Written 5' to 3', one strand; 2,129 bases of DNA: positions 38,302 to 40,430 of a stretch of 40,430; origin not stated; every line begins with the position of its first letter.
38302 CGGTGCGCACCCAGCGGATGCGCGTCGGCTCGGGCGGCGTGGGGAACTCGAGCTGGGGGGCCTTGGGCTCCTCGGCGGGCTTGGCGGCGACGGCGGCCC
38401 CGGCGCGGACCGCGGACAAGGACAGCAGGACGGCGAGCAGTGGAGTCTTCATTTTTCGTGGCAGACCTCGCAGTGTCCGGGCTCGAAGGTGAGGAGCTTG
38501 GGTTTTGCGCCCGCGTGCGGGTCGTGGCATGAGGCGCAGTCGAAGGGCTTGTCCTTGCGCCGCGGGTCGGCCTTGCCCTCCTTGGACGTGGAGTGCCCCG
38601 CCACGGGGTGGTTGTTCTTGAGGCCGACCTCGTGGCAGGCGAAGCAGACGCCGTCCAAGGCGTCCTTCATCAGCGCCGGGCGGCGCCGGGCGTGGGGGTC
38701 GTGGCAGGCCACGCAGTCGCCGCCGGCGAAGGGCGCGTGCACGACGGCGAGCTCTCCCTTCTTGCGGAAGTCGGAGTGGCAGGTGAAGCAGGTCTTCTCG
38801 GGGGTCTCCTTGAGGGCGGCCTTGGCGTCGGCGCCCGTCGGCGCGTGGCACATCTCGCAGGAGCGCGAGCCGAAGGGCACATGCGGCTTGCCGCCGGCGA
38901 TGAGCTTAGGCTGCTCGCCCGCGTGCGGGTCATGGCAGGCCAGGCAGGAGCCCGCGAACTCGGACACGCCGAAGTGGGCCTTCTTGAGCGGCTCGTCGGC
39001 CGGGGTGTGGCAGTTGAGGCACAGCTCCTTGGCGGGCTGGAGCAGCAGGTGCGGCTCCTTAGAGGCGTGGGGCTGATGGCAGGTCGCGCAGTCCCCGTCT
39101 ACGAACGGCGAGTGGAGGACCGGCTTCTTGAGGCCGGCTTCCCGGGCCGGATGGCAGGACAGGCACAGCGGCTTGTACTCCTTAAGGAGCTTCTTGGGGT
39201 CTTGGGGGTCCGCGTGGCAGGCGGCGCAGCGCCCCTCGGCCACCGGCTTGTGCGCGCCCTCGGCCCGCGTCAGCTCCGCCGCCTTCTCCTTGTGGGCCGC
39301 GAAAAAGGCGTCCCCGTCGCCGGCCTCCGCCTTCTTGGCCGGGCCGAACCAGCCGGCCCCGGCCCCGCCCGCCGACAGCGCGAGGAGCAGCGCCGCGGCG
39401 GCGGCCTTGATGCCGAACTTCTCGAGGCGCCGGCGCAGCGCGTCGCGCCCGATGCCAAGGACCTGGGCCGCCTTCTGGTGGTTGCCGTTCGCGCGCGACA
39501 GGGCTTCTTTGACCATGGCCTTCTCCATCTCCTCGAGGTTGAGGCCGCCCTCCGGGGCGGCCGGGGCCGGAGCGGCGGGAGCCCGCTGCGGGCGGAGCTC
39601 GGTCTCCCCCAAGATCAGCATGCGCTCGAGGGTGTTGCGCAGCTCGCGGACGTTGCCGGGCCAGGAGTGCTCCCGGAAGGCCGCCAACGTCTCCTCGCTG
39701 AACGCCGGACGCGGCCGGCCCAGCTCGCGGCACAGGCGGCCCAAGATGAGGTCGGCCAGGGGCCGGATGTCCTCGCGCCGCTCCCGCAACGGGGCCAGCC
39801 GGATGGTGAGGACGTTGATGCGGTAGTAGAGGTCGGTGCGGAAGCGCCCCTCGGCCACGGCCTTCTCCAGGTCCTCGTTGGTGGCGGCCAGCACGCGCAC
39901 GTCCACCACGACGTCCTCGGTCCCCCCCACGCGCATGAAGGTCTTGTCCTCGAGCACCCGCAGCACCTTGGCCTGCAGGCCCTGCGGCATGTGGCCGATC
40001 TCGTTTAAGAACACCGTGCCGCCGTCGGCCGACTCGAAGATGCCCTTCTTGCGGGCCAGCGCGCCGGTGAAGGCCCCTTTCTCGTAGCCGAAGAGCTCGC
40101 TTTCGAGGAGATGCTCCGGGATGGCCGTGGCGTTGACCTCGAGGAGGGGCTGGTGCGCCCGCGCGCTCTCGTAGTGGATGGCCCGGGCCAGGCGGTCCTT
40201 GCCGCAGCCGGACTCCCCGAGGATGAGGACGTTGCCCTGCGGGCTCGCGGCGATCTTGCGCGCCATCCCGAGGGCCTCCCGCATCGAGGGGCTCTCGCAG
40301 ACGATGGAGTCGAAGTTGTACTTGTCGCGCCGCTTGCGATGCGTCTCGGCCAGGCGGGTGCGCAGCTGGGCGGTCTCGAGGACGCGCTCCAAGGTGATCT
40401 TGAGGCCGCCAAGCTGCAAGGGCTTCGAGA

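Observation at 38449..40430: In-frame fusion of an NtrC-type sigma-54 activator to a membrane anchor and an 11-heme periplasmic cytochrome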

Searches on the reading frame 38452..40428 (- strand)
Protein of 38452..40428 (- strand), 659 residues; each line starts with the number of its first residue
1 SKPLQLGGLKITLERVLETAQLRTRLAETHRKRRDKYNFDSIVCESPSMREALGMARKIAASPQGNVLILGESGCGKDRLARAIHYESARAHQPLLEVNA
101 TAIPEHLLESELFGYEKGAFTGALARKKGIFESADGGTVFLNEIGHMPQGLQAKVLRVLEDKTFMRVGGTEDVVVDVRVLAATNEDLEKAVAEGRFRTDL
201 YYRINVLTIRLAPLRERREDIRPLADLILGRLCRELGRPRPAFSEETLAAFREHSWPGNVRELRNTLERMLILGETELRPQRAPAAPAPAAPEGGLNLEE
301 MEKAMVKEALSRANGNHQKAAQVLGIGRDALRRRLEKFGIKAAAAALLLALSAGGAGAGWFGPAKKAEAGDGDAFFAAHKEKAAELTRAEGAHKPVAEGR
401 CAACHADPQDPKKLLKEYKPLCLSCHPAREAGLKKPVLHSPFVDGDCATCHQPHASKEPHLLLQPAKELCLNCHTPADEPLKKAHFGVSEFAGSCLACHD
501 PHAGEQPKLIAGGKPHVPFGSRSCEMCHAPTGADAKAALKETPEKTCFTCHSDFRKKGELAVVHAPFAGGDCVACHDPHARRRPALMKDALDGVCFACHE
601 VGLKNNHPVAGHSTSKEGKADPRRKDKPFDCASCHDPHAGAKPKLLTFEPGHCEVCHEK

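Call 5: search_protein_families(library=pfam, proteins=[window:38452-40428:-], max_evalue=0.01)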
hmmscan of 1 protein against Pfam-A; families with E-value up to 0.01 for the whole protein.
window:38452-40428:- (659 aa): 10 families
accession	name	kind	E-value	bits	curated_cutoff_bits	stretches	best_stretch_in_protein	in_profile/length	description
PF00158.32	Sigma54_activat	-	4.2e-65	219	20.2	1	42-209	1-167/168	Sigma-54 interaction domain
PF09699.15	Paired_CXXCH_1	-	3.9e-50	167.7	20.6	6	439-477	1-39/41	Doubled CXXCH motif (Paired_CXXCH_1)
PF25601.1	AAA_lid_14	-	6.7e-19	67.9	27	1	215-276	1-62/87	AAA+ ATPase lid domain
PF14532.12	Sigma54_activ_2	-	5e-14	53.2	25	1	60-214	17-138/138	Sigma-54 interaction domain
PF02954.25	HTH_8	-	2.8e-12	46.6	22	1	298-338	2-42/42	Bacterial regulatory protein, Fis family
PF14537.11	Cytochrom_c3_2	-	8.8e-11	42.6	25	3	399-475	7-79/79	Cytochrome c3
PF14522.11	Cytochrome_C7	-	7.8e-10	38.9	24.8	1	397-452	12-67/67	Cytochrome c7 and related cytochrome c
PF22113.1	Mtrc-MtrF_II-IV_dom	-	3.4e-07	30.4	30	1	400-532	30-167/176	Outer membrane cytochrome MtrC/MtrF-like, domains II/IV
PF07728.20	AAA_5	-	1.3e-06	28.9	22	1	66-185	1-123/139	AAA domain (dynein-related subfamily)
PF07724.20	AAA_2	-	0.00095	19.7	27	1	63-166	2-106/166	AAA domain (Cdc48 subfamily)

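Call 27: search_protein_representatives(protein=window:38452-40428:-)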
Query: 659 residues. Proteins with E-value up to 0.001 (for the whole library): 193690; up to 1e-10: 147178; up to 1e-30: 80615. The best 150 are listed.
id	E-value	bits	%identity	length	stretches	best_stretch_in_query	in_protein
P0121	5.1e-264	894.1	62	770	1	1-659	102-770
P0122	4.9e-190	649.7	68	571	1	1-456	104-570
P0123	5.5e-138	477.7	42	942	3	40-282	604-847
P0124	1.4e-133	463.2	35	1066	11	420-601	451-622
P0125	8.1e-131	454.0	37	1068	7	392-601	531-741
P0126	3.8e-127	441.9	62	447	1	1-339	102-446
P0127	3.1e-126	438.9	39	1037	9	422-600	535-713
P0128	9.2e-125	434.0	40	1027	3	41-278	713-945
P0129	6.0e-124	431.3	39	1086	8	389-600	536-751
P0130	5.3e-123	428.2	39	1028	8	382-600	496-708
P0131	1.7e-122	426.5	48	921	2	27-341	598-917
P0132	1.0e-120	420.6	39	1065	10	419-608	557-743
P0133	2.3e-119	416.1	33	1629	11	421-590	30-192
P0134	5.3e-118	411.7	46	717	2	37-276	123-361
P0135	3.9e-116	405.5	35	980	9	386-600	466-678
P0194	2.0e-82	294.1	39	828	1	2-639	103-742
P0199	5.2e-82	292.8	39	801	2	2-507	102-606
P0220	6.1e-80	285.9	47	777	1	2-349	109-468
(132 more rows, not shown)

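Call 32: list_cluster_members(proteins=[P0121, P0126, P0194, P0199, P0220])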
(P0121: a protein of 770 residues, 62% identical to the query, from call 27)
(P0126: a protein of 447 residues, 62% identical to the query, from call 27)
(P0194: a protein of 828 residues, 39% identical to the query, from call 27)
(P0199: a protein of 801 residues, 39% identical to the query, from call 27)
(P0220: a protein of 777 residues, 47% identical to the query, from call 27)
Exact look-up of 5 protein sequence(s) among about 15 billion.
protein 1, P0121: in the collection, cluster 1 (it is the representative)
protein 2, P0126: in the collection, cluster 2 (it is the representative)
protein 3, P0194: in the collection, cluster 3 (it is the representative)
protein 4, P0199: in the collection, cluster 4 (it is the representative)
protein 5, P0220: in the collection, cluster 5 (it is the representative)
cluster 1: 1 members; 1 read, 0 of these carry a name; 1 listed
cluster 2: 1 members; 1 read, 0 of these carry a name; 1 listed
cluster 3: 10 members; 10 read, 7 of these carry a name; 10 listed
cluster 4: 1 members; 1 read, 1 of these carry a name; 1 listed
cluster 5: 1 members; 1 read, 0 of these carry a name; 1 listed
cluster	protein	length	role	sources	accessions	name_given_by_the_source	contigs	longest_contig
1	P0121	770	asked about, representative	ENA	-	-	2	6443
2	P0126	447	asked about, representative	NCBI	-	-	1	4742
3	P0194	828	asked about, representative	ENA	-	-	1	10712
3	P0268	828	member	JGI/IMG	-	DNA-binding NtrC family response regulator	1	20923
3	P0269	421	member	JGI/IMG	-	hypothetical protein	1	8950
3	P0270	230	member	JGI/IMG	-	nitrate/TMAO reductase-like tetraheme cytochrome c subunit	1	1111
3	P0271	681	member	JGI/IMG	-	transcriptional regulator with AAA-type ATPase domain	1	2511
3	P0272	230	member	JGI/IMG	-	nitrate/TMAO reductase-like tetraheme cytochrome c subunit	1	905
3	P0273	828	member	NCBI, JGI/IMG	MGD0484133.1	MAG: sigma 54-interacting transcriptional regulator [Gemmatimonadales bacterium]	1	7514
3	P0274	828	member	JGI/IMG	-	DNA-binding NtrC family response regulator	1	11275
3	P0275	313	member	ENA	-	-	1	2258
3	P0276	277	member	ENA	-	-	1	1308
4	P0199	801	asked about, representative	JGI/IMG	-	predicted CXXCH cytochrome family protein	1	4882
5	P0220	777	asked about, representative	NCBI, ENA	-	-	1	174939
